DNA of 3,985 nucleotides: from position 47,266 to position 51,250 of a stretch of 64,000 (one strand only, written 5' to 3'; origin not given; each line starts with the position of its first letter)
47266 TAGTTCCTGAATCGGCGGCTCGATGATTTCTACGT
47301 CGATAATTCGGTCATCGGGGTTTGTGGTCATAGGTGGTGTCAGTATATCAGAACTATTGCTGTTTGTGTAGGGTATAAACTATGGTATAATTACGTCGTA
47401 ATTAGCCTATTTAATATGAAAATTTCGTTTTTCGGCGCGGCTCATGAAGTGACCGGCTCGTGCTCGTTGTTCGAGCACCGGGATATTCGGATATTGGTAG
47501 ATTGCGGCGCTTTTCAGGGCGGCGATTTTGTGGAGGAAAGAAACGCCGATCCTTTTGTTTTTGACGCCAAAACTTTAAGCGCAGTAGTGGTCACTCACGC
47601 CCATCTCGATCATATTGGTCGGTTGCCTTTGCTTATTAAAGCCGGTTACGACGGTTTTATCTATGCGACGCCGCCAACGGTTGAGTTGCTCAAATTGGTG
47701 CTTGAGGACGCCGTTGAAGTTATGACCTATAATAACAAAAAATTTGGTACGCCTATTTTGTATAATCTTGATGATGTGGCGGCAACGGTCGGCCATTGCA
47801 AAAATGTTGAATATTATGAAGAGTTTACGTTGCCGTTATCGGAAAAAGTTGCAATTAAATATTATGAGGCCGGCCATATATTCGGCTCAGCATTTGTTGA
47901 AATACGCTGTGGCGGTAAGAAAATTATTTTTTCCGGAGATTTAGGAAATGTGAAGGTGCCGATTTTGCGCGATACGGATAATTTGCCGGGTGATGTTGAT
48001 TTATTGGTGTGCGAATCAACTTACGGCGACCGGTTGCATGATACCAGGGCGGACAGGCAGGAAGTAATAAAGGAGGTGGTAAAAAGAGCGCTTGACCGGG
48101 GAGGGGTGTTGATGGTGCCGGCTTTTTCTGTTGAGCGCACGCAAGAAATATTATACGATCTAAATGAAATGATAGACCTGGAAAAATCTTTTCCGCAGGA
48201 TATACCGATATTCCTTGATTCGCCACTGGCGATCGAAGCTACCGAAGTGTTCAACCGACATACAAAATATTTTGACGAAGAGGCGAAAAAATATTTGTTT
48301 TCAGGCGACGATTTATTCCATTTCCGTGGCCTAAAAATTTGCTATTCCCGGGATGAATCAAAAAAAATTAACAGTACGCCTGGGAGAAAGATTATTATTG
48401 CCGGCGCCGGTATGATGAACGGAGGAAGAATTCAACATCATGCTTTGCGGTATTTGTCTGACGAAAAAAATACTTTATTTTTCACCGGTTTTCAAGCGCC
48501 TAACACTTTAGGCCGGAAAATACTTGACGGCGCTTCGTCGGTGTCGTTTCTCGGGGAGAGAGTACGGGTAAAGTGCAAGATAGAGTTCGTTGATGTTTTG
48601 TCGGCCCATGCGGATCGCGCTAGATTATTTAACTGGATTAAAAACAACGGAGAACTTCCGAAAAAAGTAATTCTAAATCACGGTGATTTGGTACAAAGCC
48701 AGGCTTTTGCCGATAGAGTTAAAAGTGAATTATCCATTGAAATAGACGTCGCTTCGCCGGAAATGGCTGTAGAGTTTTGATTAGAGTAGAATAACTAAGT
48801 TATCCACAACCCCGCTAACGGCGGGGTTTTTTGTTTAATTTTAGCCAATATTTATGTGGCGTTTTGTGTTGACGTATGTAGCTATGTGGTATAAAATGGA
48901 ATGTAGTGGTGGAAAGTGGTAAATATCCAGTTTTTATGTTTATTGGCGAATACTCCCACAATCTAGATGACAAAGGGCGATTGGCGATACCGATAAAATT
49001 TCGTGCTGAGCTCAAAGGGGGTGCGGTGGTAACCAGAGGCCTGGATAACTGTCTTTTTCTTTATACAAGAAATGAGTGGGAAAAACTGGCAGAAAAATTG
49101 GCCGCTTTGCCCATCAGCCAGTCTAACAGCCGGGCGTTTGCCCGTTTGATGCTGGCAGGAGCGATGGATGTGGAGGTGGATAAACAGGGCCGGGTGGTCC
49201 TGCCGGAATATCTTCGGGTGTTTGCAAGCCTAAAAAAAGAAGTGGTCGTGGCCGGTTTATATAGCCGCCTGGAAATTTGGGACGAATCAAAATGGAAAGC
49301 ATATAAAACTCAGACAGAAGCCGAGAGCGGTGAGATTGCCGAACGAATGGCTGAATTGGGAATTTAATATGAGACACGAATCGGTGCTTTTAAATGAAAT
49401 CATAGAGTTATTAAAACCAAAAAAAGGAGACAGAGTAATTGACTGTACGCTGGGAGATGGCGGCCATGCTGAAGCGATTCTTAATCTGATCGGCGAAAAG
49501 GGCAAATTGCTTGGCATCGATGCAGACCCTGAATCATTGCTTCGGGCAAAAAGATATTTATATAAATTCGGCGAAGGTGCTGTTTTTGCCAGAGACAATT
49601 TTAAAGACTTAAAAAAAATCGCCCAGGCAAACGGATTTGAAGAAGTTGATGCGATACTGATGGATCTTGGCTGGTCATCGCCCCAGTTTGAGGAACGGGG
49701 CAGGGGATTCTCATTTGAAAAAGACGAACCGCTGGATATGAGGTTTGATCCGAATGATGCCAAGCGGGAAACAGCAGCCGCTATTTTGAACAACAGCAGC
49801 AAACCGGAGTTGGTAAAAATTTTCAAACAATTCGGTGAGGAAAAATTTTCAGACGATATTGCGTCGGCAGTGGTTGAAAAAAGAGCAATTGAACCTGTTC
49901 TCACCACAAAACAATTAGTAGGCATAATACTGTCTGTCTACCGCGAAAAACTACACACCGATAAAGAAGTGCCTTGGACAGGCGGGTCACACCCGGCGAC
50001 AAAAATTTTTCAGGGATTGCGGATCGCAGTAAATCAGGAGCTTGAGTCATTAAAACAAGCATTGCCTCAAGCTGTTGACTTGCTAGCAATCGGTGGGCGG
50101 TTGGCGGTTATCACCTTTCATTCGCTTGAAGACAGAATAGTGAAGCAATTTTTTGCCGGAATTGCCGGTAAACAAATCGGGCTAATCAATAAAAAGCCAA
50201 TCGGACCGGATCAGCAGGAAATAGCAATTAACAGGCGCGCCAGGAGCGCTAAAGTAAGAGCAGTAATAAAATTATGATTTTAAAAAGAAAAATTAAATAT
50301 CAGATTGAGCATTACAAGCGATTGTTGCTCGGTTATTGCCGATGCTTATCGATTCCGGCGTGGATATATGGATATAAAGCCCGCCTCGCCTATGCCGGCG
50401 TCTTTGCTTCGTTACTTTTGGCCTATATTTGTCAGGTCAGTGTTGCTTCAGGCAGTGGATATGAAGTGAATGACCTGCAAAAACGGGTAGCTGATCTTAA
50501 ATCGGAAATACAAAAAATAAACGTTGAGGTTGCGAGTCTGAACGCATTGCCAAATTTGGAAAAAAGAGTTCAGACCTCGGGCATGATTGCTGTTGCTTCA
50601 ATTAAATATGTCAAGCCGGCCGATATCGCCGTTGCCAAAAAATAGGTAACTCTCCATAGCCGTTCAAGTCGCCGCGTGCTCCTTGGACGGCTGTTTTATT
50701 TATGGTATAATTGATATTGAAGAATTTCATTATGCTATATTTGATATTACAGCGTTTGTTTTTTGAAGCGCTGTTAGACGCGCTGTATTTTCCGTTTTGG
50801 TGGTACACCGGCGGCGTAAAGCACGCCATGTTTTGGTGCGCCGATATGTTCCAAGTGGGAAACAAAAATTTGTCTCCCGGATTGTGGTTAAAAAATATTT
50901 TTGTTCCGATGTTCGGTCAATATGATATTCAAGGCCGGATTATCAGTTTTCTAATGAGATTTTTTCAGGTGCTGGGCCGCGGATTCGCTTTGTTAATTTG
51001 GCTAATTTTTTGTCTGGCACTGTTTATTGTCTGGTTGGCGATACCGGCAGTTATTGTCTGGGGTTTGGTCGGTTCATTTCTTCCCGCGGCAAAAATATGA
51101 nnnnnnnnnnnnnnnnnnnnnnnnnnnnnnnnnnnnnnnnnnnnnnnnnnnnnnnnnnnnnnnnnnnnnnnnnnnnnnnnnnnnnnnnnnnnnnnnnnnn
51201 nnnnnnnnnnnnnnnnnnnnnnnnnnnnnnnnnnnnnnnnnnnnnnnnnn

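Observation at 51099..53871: Membrane-anchored Clp-like double-AAA+ protein with a dead D1 module and an N-terminal zinc ribbon, sitting where ftsI and the mur genes normally are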

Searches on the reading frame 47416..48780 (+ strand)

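Call 8: search_protein_families(library=pfam, proteins=[window:47416-48780:+], max_evalue=0.00001)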
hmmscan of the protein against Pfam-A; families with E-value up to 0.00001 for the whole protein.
window:47416-48780:+ (454 aa): 5 families
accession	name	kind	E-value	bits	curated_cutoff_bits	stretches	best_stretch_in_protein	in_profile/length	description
PF10996.14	Beta-Casp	-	7.3e-38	130.2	27.7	1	242-369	1-120/120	Beta-Casp domain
PF16661.11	Lactamase_B_6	-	5.3e-14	52.5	27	1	20-184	3-170/193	Metallo-beta-lactamase superfamily domain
PF00753.33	Lactamase_B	-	2.7e-13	50.7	22.7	1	13-187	5-161/196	Metallo-beta-lactamase superfamily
PF07521.17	RMMBL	-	4.7e-12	46.2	21.6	1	382-445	1-62/63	Zn-dependent metallo-hydrolase RNA specificity domain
PF12706.13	Lactamase_B_2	-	7.5e-09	35.9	27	1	25-210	2-176/200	Beta-lactamase superfamily domain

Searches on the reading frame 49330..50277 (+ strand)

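Call 4: search_protein_families(library=pfam, proteins=[window:49330-50277:+], max_evalue=0.01)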
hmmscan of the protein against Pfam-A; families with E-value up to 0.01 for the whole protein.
window:49330-50277:+ (315 aa): 7 families
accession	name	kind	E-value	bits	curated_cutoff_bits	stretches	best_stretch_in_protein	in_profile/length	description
PF01795.25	Methyltransf_5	-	6.4e-97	325.2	27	1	14-313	2-307/309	MraW methylase family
PF13847.12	Methyltransf_31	-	3.9e-05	23.8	27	1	31-109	2-78/145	Methyltransferase domain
PF01189.24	Methyltr_RsmB-F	-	0.00031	20.9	27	1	27-116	3-90/199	16S rRNA methyltransferase RsmB/F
PF01728.25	FtsJ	-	0.0007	20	24.1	1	22-114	10-100/181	FtsJ-like methyltransferase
PF01209.24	Ubie_methyltran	-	0.0029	17.4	20.1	0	23-79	38-94/233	ubiE/COQ5 methyltransferase family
PF01135.25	PCMT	-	0.0048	17.1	20.3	0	22-81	63-122/210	Protein-L-isoaspartate(D-aspartate) O-methyltransferase (PCMT)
PF13649.12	Methyltransf_25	-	0.005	17.9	27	0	36-95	1-59/97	Methyltransferase domain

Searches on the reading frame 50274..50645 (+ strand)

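Call 4: search_protein_families(library=pfam, proteins=[window:50274-50645:+], max_evalue=0.01)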
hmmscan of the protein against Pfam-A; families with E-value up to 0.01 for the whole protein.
window:50274-50645:+ (123 aa): 2 families
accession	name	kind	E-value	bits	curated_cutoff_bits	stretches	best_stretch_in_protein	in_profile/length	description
PF06698.16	DUF1192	-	0.0052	17.3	25.5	1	63-87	20-44/58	Protein of unknown function (DUF1192)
PF19579.4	FtsL_2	-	0.0052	17.1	24.6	1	45-105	25-85/100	Bacteriodetes cell division protein (FtsL-like)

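Call 6: search_protein_families(library=ncbifam, proteins=[window:50274-50645:+], max_evalue=0.01)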
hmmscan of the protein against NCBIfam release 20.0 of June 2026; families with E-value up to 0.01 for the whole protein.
window:50274-50645:+ (123 aa): 1 family
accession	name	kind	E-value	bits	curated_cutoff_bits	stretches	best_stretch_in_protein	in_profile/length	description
NF053549.1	FtsL_Actino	equivalog_domain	9e-07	28.7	55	1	45-114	13-81/83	cell division protein FtsL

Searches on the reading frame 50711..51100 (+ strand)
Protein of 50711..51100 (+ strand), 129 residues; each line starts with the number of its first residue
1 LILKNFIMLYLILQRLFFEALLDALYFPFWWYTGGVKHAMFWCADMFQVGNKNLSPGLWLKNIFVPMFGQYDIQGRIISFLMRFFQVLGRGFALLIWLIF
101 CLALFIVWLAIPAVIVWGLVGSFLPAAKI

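Call 4: search_protein_families(library=pfam, proteins=[window:50711-51100:+], max_evalue=0.01)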
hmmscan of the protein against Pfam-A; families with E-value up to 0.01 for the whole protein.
window:50711-51100:+ (129 aa): 0 families

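Call 6: search_protein_families(library=ncbifam, proteins=[window:50711-51100:+], max_evalue=0.01)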
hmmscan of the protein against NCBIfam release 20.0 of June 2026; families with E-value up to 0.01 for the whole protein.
window:50711-51100:+ (129 aa): 0 families

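Call 32: find_homologous_proteins(query=window:50732-51100:+, max_evalue=0.001)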
Query window:50732-51100:+ (122 aa): 177 proteins with E <= 0.001 among 177 candidates; the best 120 are listed.
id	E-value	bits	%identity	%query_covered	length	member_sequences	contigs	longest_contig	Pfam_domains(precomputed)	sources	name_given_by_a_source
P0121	1.6e-74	266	100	100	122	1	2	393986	-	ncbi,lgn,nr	ncbi:MAG: hypothetical protein NTW66_03225 [Candidatus Magasanikbacteria bacterium]|nr:hypothetical 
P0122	4.9e-59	216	77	100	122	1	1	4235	-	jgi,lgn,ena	-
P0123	5.6e-58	213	77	100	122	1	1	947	-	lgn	-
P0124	1.4e-51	192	70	100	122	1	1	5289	-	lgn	-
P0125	7.3e-47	177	66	94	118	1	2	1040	-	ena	-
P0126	1.7e-45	172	67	93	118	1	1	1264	-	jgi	jgi:hypothetical protein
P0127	2.3e-45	172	64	94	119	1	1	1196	-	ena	-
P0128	3.5e-45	171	63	94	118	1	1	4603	-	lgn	-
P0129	3.7e-45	171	64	97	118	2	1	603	-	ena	-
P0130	8.1e-45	170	65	93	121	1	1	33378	-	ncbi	-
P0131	3.5e-43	165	64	95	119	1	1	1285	-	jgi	jgi:hypothetical protein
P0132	1.3e-42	163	62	94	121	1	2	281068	-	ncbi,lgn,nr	ncbi:MAG: hypothetical protein PHD72_00140 [Patescibacteria group bacterium]|nr:hypothetical protein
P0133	3.2e-42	162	65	90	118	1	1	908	-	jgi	jgi:hypothetical protein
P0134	6.1e-42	161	65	92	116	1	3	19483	-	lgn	-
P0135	7.0e-42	161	62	94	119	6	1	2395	-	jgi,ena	-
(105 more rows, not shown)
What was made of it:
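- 50732..51100 (+): Small partner gene. It encodes 122 aa from ATG 50732; the longest ORF starts at TTG 50711 and gives 129 aa. The product has two long helices and a hydrophobic C-terminal membrane segment, with conserved motifs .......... and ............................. The family has 177 clusters, all annotated hypothetical (call 32).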

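Call 44: find_related_loci(query=A2, collection=metagenome_contigs, flank=10000)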
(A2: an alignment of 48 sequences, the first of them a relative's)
Query A2 (122 aa) in metagenome_contigs; peptide patterns used: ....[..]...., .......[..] (x = any residue, [..] = any of these).
600 stretches matched a pattern (row limit reached: there are more); 510 encode a relative of the query (tblastn E <= 1e-3); the best 80 are kept; 80 distinct loci.
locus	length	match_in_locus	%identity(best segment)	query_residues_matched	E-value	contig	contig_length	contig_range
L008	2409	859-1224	77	1-122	6e-63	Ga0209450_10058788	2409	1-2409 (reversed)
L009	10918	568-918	63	1-117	2e-45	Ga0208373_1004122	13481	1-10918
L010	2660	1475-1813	63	1-113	3e-45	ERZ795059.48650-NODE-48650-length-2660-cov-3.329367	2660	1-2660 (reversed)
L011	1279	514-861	58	1-116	4e-46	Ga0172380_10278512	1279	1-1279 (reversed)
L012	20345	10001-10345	61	1-115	1e-44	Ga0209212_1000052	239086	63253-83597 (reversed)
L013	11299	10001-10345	61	1-115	1e-44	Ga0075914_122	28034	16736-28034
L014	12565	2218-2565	61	1-116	3e-44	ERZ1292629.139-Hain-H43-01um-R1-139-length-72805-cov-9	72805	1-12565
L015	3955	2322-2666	60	1-115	1e-43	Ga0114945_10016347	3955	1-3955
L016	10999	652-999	59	1-116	6e-44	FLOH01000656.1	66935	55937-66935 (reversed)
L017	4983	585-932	60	1-116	1e-43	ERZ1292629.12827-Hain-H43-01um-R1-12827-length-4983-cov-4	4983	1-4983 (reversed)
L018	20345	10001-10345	59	1-115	2e-43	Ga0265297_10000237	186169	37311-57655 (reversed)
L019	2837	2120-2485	60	1-122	1e-43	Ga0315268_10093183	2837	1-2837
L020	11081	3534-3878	59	1-115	3e-43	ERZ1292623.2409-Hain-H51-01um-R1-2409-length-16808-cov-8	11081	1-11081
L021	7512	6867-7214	60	1-116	5e-43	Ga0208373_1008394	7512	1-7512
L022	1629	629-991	54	1-121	5e-44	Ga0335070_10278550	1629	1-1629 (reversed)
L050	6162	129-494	49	1-122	3e-37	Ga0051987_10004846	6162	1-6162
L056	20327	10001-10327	50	4-112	2e-36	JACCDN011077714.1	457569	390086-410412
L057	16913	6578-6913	54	1-112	9e-36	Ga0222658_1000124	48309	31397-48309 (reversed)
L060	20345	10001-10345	47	1-115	9e-35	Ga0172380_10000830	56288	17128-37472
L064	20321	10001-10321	50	16-122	4e-34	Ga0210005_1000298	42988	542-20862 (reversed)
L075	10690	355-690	58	5-116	2e-32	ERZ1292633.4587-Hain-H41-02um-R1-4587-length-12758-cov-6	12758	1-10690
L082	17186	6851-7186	46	4-115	7e-32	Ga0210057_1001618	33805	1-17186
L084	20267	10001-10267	55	4-92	2e-31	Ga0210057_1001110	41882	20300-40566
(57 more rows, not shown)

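Call 57: predict_structure(alignment_id=A2)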
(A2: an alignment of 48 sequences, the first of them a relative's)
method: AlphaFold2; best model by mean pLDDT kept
length: 122 residues; sequences in the alignment: 48
mean_pLDDT: 92.8   pTM: 0.71
mean pLDDT of the five models: 92.8, 91.0, 85.2, 84.4, 83.1
residues with pLDDT >= 90: 98; 70-90: 20; 50-70: 4; < 50: 0
segments of 3 or more residues with pLDDT < 50: none
pLDDT, mean of each block of 10 residues (from residue 1): 93 90 91 97 96 93 93 96 98 98 93 83 56
secondary structure, 60 per line:
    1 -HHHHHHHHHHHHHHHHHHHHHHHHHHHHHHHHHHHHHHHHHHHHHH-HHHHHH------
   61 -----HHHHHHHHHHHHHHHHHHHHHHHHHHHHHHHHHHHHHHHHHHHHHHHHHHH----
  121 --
elements in order: H2-47 H49-54 H66-116
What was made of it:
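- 50732..51100 (+): The AF2 model has pLDDT 92.8, with helices 2-47 and 66-116 (call 57).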

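Call 62: fold_search(model_id=the predicted structure, library=pdb)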
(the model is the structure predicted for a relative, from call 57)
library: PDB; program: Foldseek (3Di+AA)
matches with E <= 10: 45; with E <= 0.001: 0
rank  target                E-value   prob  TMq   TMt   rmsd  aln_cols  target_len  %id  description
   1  4dcn_C                2.4e+00  0.20  0.35  0.26   7.0       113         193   12  Crystal Structure Analysis of the Arfaptin2 BAR domain in Complex with ARL1 (released 2012-06-13)
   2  8rq4                  5.1e+00  0.11  0.30  0.04   6.0        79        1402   15  Cryo-em structure of the rat Multidrug resistance-associated protein 2 (rMrp2) in complex with probenecid (released 2024-02-14)
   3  8b6h_EG               5.1e+00  0.10  0.23  0.25   6.1        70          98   10  Cryo-EM structure of cytochrome c oxidase dimer (complex IV) from respiratory supercomplex of Tetrahymena thermophila (released 2023-03-29)
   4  9l76_B                5.1e+00  0.08  0.19  0.21  16.3        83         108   14  Structures and mechanism of the nicotinamide nucleotide transhydrogenase from E. coli (released 2026-01-07)
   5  5j9t_D                5.4e+00  0.08  0.33  0.34   8.3       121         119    9  Crystal structure of the NuA4 core complex (released 2016-10-26)
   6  6y1y_B                5.4e+00  0.08  0.29  0.28   9.5       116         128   13  CheA dimerization domain of Treponema denticola (released 2020-10-28)
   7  4dcn_D                5.7e+00  0.12  0.37  0.27   6.8       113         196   12  Crystal Structure Analysis of the Arfaptin2 BAR domain in Complex with ARL1 (released 2012-06-13)
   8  9p6i_A                5.7e+00  0.10  0.22  0.16   6.9        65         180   11  Crystal Structure of the Histidine Kinase VC2136 from Vibrio cholerae serotype O1 (released 2025-08-20)
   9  7w5z_X                5.7e+00  0.07  0.24  0.24   7.4        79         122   18  Cryo-EM structure of Tetrahymena thermophila mitochondrial complex IV, composite dimer model (released 2022-04-06)
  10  5ew5_A                6.1e+00  0.08  0.27  0.10   6.7        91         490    9  Crystal Structure of Colicin E9 In Complex with Its Immunity Protein Im9 (released 2016-07-20)
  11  8pd0                  6.1e+00  0.04  0.22  0.05  18.3       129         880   14  cryo-EM structure of Doa10 in MSP1E3D1 (released 2024-01-17)
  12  8pda                  6.1e+00  0.04  0.22  0.04  18.3       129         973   14  cryo-EM structure of Doa10 with RING domain in MSP1E3D1 (released 2024-01-17)
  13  9cpb_6D               6.4e+00  0.03  0.21  0.21  13.3       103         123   14  Atomic model of bovine Fallopian tube cilia doublet microtubule (48-nm periodicity) (released 2024-10-30)
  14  8v2q_A                6.8e+00  0.10  0.31  0.22   8.7       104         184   12  CHMP1B/IST1 ssRNA bound copolymer (released 2024-11-27)
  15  6zvr_DB               7.2e+00  0.10  0.36  0.31   7.6       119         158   11  C11 symmetry: Bacterial Vipp1 and PspA are members of the ancient ESCRT-III membrane-remodeling superfamily. (released 2021-08-04)
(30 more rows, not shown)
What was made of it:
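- Tried and rejected: Foldseek of the small-partner model against the PDB gave nothing significant; the best E-value was 2.4 (call 62).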

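Call 68: search_protein_families(library=pfam, proteins=[L009:3733-4371:+, L050:3439-4338:+, L060:13220-14182:+, L064:13235-14155:+, L075:3622-5274:+, L082:10130-10795:+, L084:9252-9827:+, L057:5598-6314:+, L056:9472-9918:+], max_evalue=0.001)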
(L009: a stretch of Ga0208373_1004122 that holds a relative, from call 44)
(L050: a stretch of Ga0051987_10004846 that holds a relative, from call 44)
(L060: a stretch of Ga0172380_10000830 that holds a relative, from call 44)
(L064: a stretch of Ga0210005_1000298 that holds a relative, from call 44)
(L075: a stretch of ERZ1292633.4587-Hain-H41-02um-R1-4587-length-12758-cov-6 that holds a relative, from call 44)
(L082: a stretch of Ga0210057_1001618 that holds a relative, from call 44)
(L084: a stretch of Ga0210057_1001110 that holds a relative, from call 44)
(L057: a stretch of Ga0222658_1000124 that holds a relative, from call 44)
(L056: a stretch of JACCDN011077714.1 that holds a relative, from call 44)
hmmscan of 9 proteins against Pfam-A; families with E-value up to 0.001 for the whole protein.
L009:3733-4371:+ (212 aa): 1 family
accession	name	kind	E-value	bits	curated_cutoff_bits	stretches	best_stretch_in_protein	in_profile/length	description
PF01936.24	NYN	-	2.6e-23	83.6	24.2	1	16-187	1-144/145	NYN domain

L050:3439-4338:+ (299 aa): 1 family
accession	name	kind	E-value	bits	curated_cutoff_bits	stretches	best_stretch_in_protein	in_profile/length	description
PF04294.18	VanW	-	1.1e-37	128.9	27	1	89-221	2-129/130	VanW like protein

L060:13220-14182:+ (320 aa): 1 family
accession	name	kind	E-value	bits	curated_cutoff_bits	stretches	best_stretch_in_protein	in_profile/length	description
PF04294.18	VanW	-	2.9e-39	134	27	1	105-237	2-129/130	VanW like protein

L064:13235-14155:+ (306 aa): 1 family
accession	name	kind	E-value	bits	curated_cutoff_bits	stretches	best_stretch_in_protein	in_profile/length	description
PF04294.18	VanW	-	1e-38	132.2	27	1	95-227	2-129/130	VanW like protein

L075:3622-5274:+ (550 aa): 4 families
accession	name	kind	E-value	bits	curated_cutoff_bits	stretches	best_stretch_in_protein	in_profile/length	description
PF00145.23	DNA_methylase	-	1.7e-110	369.9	22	1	217-512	1-322/324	C-5 cytosine-specific DNA methylase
PF00717.28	Peptidase_S24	-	4.5e-26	91.3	23.3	1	86-199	2-116/116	Peptidase S24-like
PF01726.22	LexA_DNA_bind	-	9.6e-11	41.8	23.7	1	10-68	1-60/65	LexA DNA binding domain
PF18809.6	PBECR1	-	0.00073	20.4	27.6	0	29-86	24-81/104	phage-Barnase-EndoU-ColicinE5/D-RelE like nuclease1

L082:10130-10795:+ (221 aa): 0 families

L084:9252-9827:+ (191 aa): 0 families

L057:5598-6314:+ (238 aa): 0 families

L056:9472-9918:+ (148 aa): 0 families
